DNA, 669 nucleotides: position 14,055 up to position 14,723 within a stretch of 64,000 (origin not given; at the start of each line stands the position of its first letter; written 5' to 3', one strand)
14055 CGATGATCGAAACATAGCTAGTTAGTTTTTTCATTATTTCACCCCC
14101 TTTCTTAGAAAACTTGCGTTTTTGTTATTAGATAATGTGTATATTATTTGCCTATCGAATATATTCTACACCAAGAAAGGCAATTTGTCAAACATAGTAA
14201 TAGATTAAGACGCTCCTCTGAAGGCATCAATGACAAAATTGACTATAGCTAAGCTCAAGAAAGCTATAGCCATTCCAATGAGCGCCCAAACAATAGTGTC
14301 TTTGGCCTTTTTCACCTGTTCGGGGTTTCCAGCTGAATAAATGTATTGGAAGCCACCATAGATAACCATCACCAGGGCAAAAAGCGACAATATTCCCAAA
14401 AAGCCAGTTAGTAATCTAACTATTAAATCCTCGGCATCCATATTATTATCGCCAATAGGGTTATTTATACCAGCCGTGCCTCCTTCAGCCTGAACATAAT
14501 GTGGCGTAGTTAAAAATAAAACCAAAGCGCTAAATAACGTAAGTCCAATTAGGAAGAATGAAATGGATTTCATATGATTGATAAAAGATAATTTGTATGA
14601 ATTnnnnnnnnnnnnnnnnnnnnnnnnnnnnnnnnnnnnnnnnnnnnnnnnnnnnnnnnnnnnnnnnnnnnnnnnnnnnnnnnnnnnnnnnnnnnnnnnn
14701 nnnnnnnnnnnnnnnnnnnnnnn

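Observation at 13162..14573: Three tandem T4SS-pilin-like (TrbC/VirB2-type) paralogs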

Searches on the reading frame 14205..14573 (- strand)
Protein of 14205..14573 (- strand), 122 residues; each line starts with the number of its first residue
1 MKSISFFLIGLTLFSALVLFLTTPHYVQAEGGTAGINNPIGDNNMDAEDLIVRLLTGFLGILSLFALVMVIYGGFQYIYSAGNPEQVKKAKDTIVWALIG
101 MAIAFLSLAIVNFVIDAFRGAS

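Call 3: search_protein_families(library=pfam, proteins=[window:14205-14573:-], max_evalue=1)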
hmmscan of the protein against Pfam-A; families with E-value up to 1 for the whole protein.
window:14205-14573:- (122 aa): 5 families
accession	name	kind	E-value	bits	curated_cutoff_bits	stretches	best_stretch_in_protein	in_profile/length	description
PF18895.5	T4SS_pilin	-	1.5e-12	47.8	26.6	1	49-114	7-71/71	Type IV secretion system pilin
PF04956.18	TrbC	-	9.6e-07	29.4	27.9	1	7-113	10-97/98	TrbC/VIRB2 pilin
PF03023.19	MurJ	-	0.01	14.9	27.4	1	52-118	162-227/451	Lipid II flippase MurJ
PF05545.16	FixQ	-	0.014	15.8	29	1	54-92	5-43/49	Cbb3-type cytochrome oxidase component FixQ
PF11457.13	DUF3021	-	0.059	14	24.7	1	56-108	3-56/130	Protein of unknown function (DUF3021)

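Call 5: search_protein_families(library=ncbifam, proteins=[window:14205-14573:-], max_evalue=1)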
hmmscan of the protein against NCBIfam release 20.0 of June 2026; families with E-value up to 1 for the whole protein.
window:14205-14573:- (122 aa): 2 families
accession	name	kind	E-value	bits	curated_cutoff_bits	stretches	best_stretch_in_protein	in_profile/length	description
NF045849.1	ICE_MMCAP2_0565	equivalog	1.2e-14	53.8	40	1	50-117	12-79/80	Mbov_0395 family pilin-like conjugal transfer protein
NF047765.1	LIC_13387_fam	subfamily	0.11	12.2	33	1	63-116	61-114/131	LIC_13387 family protein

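Call 58: search_dna_similar(query=window:14208-14573:-, collection=plasmids, mode=protein, max_evalue=0.01, max_rows=25)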
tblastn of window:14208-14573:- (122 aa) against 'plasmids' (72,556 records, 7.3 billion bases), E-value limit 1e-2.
Records with a match: 1; places in all: 1; records where one place covers at least 80% of the query: 0.
Best place of each record, by identity: <60% 1.
By first word of the organism name: Pontibacillus 1.
By predicted mobility (MOB-suite, as given by PLSDB): non-mobilizable 1.
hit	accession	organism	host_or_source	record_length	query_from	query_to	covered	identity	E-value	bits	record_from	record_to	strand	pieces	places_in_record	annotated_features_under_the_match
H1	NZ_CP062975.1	Pontibacillus sp. ALD_SL1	mangrove mud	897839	33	117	70%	31.5%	2e-3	43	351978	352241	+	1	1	Mbov_0395 family pilin-like conjugal transfer protein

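Call 60: get_annotated_region(hit=H1, flank=15000)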
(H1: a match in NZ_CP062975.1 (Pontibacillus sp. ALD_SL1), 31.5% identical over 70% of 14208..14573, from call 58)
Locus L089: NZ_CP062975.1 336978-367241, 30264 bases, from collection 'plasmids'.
description: Pontibacillus sp. ALD_SL1 plasmid unnamed, complete sequence
organism: Pontibacillus sp. ALD_SL1 (NCBI taxid 2777185)
taxonomy: Bacteria; Bacillota; Bacilli; Bacillales; Bacillaceae; Pontibacillus; Pontibacillus sp. ALD SL1
host: -; source: mangrove mud; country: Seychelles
typing (MOB-suite, as given by PLSDB): non-mobilizable
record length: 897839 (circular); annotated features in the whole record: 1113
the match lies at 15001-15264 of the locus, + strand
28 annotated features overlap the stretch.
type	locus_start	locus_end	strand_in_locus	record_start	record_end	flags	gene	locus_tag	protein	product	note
CDS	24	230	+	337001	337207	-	-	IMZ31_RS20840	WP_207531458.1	hypothetical protein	-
CDS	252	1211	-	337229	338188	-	-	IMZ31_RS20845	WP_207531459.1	GGDEF domain-containing protein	-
CDS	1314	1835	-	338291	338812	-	-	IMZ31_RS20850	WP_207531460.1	hypothetical protein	-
CDS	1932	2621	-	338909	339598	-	-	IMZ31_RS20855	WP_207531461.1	JAB domain-containing protein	-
CDS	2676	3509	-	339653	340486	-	-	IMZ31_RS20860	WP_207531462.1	sigma factor-like helix-turn-helix DNA-binding protein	GO:0006352 - DNA-templated transcription initiation [Evidence IEA]; GO:0006355 - regulation of DNA-templated ...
CDS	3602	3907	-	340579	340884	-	-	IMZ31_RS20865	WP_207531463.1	hypothetical protein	-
CDS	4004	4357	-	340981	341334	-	-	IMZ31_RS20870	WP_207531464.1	hypothetical protein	-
CDS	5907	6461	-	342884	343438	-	-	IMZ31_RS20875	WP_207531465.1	hypothetical protein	-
CDS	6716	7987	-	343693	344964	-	-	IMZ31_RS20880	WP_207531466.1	hypothetical protein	-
CDS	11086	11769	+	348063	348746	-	-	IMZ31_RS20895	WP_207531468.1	chemotaxis protein CheW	GO:0006935 - chemotaxis [Evidence IEA]; GO:0007165 - signal transduction [Evidence IEA]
CDS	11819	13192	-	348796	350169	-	-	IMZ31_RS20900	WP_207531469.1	hypothetical protein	-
CDS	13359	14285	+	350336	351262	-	-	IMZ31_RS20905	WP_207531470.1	hypothetical protein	-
CDS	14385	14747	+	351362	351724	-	-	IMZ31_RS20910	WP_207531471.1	hypothetical protein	-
CDS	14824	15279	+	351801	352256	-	-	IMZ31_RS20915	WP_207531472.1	Mbov_0395 family pilin-like conjugal transfer protein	-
CDS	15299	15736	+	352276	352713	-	-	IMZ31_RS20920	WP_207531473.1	hypothetical protein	-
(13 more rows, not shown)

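Call 69: find_homologous_proteins(query=window:14208-14573:-, max_evalue=0.001)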
Query window:14208-14573:- (122 aa): 18 proteins with E <= 0.001 among 45 candidates.
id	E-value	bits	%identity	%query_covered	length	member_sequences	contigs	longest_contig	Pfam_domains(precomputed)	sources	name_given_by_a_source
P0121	8.7e-71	253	100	100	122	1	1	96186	PF18895.6,PF04956.19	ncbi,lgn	-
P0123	4.2e-48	180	74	100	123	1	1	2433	PF18895.6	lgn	-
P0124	7.0e-41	157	72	92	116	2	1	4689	PF18895.6,PF04956.19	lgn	-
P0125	2.0e-38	149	63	98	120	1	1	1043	PF18895.6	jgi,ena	-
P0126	3.8e-35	139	66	84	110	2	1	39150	PF18895.6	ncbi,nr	ncbi:MAG: hypothetical protein PHH01_02850 [Patescibacteria group bacterium]|nr:hypothetical protein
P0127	2.0e-33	133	66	80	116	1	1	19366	PF18895.6,PF04956.19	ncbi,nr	ncbi:MAG: hypothetical protein Q8Q20_02045 [bacterium]|nr:hypothetical protein [bacterium]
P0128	4.2e-33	132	72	67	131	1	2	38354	PF18895.6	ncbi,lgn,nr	ncbi:pilin [Patescibacteria group bacterium]|nr:pilin [Patescibacteria group bacterium] MBU1890578.1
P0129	1.3e-31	127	62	84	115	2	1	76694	PF18895.6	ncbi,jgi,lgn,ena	ncbi:MAG: hypothetical protein WC497_04355 [Patescibacteria group bacterium]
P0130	6.9e-29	118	56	98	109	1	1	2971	PF18895.6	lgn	-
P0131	2.5e-18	84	53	71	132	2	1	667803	PF18895.6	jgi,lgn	jgi:hypothetical protein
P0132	3.5e-18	84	45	83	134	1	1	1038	PF18895.6,PF04956.19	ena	-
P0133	2.7e-14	71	47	66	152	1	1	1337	PF18895.6,PF04956.19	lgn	-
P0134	1.5e-13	69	59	48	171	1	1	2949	PF18895.6,PF04956.19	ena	-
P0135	3.9e-13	68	58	49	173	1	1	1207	PF18895.6,PF04956.19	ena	-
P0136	4.0e-13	68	45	64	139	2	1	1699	PF18895.6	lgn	-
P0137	1.7e-12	66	58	48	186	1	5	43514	PF18895.6,PF04956.19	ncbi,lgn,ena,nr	ncbi:MAG: TrbC/VirB2 family protein [Candidatus Aenigmarchaeota archaeon]|nr:TrbC/VirB2 family prote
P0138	6.8e-12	64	46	65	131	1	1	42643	PF18895.6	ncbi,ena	-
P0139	3.2e-11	61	40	70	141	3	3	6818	PF18895.6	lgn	-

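Call 70: find_encoding_contigs(protein=P0137, flank=10000, max_places=1)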
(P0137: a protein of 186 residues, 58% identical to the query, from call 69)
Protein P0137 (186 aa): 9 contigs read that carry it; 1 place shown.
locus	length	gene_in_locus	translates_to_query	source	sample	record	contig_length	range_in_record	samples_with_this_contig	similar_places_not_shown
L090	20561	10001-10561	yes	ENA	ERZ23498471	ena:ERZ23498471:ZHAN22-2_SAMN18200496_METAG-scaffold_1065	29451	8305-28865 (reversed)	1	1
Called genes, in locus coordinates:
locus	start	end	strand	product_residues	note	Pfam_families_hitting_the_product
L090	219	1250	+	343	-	PF02547:Queuosine_synth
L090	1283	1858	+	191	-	PF02677:QueH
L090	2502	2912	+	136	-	PF00961:LAGLIDADG_1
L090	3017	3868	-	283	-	PF13365:Trypsin_2 (weak)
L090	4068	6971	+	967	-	-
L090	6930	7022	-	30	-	-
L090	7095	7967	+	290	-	PF00483:NTP_transferase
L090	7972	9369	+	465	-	PF01547:SBP_bac_1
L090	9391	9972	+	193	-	PF18895:T4SS_pilin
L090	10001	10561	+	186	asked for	PF04956:TrbC, PF18895:T4SS_pilin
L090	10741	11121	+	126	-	PF18895:T4SS_pilin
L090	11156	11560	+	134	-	PF18895:T4SS_pilin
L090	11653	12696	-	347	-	PF01380:SIS, PF10432:bact-PGI_C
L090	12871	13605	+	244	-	PF20772:TACO1_YebC_N, PF01709:Transcrip_reg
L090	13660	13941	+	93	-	PF02075:RuvC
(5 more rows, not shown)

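Call 71: find_encoding_contigs(protein=P0131, flank=10000, max_places=1)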
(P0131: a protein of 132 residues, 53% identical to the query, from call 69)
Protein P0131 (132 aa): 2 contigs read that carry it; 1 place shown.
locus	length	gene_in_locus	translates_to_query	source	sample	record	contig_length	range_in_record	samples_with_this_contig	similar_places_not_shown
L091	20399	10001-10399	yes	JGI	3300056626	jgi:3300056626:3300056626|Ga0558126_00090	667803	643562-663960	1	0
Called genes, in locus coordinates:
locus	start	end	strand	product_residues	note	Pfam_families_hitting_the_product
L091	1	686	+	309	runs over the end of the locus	PF18144:SMODS (weak)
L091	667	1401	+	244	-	-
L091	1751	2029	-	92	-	PF13376:OmdA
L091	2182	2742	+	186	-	PF00293:NUDIX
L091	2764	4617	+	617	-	PF09972:DUF2207, PF20990:DUF2207_C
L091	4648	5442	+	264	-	PF13489:Methyltransf_23 (weak), PF13649:Methyltransf_25, PF08241:Methyltransf_11 (weak), PF08242:Methyltransf_12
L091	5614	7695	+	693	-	PF17191:RecG_wedge, PF01336:tRNA_anti-codon (weak), PF00270:DEAD, PF04851:ResIII, PF00271:Helicase_C, PF19833:RecG_dom3_C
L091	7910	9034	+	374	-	-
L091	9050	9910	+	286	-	-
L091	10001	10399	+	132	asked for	PF18895:T4SS_pilin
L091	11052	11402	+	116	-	-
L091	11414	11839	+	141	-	-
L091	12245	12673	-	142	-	-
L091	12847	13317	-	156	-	-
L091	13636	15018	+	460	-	PF01406:tRNA-synt_1e, PF23493:CysS_C (weak)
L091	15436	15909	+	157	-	-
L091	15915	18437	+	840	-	PF26449:DUF8128, PF10412:TrwB_AAD_bind (faint), PF12696:TraG-D_C (weak)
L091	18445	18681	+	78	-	-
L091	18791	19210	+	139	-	-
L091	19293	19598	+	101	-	-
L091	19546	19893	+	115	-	-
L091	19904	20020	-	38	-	-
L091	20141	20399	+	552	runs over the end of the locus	PF05496:RuvB_N (weak), PF13177:DNA_pol3_delta2, PF13401:AAA_22 (weak), PF00004:AAA, PF22608:DNAX_ATPase_lid, PF12169:DNA_pol3_gamma3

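Call 72: search_protein_families(library=pfam, proteins=[L091:15915-18437:+, L091:7910-9034:+, L091:9050-9910:+, L091:10001-10399:+, L091:11052-11402:+, L091:11414-11839:+, L091:15436-15909:+, L091:18445-18681:+, L091:18791-19210:+], max_evalue=0.05)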
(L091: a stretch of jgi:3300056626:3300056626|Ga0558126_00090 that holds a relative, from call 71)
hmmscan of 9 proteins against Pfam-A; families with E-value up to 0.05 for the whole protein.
L091:15915-18437:+ (840 aa): 6 families
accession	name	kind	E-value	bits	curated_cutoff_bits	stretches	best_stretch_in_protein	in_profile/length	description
PF10412.15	TrwB_AAD_bind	-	1.1e-07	31.5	20.5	1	675-752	240-313/387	Type IV secretion-system coupling protein DNA-binding domain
PF12696.13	TraG-D_C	-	2.4e-06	28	22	1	686-757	2-72/126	TraM recognition site of TraD and TraG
PF01935.23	DUF87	-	5e-05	23.9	23.2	1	420-506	13-94/220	Helicase HerA, central domain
PF02534.20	T4SS-DNA_transf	-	8.4e-05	22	20.1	1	628-760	248-381/468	Type IV secretory system Conjugative DNA transfer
PF13191.12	AAA_16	-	0.002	19.1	32.6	0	428-450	23-45/167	AAA ATPase domain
PF13401.12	AAA_22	-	0.022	15.5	27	0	431-450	7-26/130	AAA domain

L091:7910-9034:+ (374 aa): 0 families

L091:9050-9910:+ (286 aa): 0 families

L091:10001-10399:+ (132 aa): 1 family
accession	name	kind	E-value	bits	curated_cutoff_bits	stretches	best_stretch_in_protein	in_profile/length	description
PF18895.5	T4SS_pilin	-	1.4e-11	44.7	26.6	1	58-127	3-71/71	Type IV secretion system pilin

L091:11052-11402:+ (116 aa): 0 families

L091:11414-11839:+ (141 aa): 0 families

L091:15436-15909:+ (157 aa): 0 families

L091:18445-18681:+ (78 aa): 0 families

L091:18791-19210:+ (139 aa): 2 families
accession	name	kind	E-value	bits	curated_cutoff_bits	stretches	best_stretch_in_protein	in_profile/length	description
PF08340.16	YicC-like_C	-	0.022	15.3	27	1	76-137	7-68/120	Endoribonuclease YicC-like, C-terminal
PF06207.16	DUF1002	-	0.036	14.1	26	1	61-133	134-206/220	Protein of unknown function (DUF1002)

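Call 76: find_homologous_proteins(query=L091:15915-18437:+, max_evalue=1e-10)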
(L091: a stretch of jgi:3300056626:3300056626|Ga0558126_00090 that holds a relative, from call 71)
Query L091:15915-18437:+ (840 aa): 1583 proteins with E <= 1e-10 among 8000 candidates; the best 120 are listed.
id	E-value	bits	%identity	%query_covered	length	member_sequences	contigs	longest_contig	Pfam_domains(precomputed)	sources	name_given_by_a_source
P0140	0.0e+0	1873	100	100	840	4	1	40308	PF26449.1,PF10412.16,PF12696.14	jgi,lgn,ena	-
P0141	0.0e+0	1616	85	100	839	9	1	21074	PF26449.1,PF10412.16,PF01935.24,PF12696.14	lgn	-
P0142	0.0e+0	1612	85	100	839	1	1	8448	PF26449.1,PF10412.16,PF12696.14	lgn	-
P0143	0.0e+0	1607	85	100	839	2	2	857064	PF26449.1,PF10412.16,PF12696.14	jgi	jgi:hypothetical protein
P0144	0.0e+0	1579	84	100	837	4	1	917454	PF26449.1,PF10412.16,PF01935.24,PF12696.14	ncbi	-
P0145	0.0e+0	1557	81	100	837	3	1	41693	PF26449.1,PF10412.16,PF01935.24,PF02534.21,PF12696.14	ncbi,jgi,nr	ncbi:MAG TPA: TraM recognition domain-containing protein [bacterium]|nr:TraM recognition domain-cont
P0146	0.0e+0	1539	81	100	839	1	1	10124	PF26449.1,PF10412.16,PF12696.14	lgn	-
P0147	0.0e+0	1519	79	100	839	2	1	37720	PF26449.1,PF10412.16,PF02534.21,PF12696.14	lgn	-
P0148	0.0e+0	1515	79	100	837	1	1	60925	PF26449.1,PF10412.16,PF12696.14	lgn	-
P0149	0.0e+0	1487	78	100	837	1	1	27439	PF26449.1,PF10412.16,PF12696.14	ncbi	-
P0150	0.0e+0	1481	78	100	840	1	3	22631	PF26449.1,PF10412.16,PF12696.14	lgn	-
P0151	0.0e+0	1478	77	100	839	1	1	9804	PF26449.1,PF10412.16,PF12696.14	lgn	-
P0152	0.0e+0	1477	78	100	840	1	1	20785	PF26449.1,PF10412.16,PF12696.14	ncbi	-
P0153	0.0e+0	1452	76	100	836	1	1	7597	PF26449.1,PF10412.16,PF02534.21,PF12696.14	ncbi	-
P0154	0.0e+0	1444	75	100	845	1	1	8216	PF26449.1,PF10412.16,PF02534.21,PF12696.14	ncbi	-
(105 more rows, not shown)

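Call 77: find_encoding_contigs(protein=P0147, flank=10000, max_places=2)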
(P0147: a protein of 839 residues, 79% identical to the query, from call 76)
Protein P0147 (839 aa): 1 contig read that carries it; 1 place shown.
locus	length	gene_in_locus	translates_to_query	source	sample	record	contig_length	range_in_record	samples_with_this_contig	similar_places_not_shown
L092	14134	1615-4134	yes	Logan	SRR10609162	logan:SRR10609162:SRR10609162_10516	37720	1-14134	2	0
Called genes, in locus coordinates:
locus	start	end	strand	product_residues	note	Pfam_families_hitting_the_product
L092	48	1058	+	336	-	-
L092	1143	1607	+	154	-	-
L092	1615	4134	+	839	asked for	PF26449:DUF8128, PF02534:T4SS-DNA_transf (faint), PF10412:TrwB_AAD_bind (faint), PF12696:TraG-D_C (weak)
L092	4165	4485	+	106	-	-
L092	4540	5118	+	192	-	-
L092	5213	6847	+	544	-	PF05496:RuvB_N (faint), PF13177:DNA_pol3_delta2, PF00004:AAA, PF13401:AAA_22 (weak), PF22608:DNAX_ATPase_lid, PF12169:DNA_pol3_gamma3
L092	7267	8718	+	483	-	PF00005:ABC_tran, PF02463:SMC_N (faint), PF03193:RsgA_GTPase (faint), PF13191:AAA_16 (faint), PF13401:AAA_22 (faint), PF13304:AAA_21 (weak), PF00005:ABC_tran, PF13304:AAA_21 (weak), +2 more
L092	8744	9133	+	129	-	PF08818:DUF1801 (weak)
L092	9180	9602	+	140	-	PF00293:NUDIX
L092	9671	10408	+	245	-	PF01145:Band_7, PF13421:Band_7_1 (weak)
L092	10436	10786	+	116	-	PF09966:DUF2200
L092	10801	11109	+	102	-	PF13376:OmdA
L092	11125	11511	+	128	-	PF01928:CYTH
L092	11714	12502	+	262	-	PF01177:Asp_Glu_race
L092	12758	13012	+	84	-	-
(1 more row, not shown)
